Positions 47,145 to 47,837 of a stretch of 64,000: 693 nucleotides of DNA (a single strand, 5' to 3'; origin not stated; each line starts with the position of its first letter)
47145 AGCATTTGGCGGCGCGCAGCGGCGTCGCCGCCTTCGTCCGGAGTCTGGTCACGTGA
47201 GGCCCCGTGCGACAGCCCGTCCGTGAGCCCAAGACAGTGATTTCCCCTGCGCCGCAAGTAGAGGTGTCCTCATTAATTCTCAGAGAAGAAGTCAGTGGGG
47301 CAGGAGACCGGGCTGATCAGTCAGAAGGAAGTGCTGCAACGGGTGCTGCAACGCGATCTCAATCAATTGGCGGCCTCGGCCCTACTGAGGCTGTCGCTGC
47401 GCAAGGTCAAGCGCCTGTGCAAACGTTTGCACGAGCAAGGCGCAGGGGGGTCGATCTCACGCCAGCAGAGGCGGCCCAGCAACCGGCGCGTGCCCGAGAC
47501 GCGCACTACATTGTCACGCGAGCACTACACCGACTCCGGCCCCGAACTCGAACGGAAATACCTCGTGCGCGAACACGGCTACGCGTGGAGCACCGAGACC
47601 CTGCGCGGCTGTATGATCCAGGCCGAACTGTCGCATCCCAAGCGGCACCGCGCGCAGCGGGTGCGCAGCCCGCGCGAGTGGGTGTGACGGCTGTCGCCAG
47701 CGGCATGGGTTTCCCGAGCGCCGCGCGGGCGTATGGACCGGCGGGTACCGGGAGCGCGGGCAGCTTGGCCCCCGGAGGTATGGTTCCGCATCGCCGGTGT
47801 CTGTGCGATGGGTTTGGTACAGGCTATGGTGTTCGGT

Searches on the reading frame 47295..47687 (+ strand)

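Call 28: search_protein_families(library=pfam, proteins=[window:47295-47687:+], max_evalue=0.0001)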
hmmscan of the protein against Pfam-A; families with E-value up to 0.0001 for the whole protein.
window:47295-47687:+ (130 aa): 0 families

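Call 30: search_protein_families(library=ncbifam, proteins=[window:47295-47687:+], max_evalue=0.00001)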
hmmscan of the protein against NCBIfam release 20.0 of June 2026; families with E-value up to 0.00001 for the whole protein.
window:47295-47687:+ (130 aa): 1 family
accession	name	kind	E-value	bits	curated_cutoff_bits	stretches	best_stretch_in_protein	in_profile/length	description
NF033594.2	transpos_ISNCY_2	equivalog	2.4e-20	73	250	1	12-128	1-121/368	ISNCY family transposase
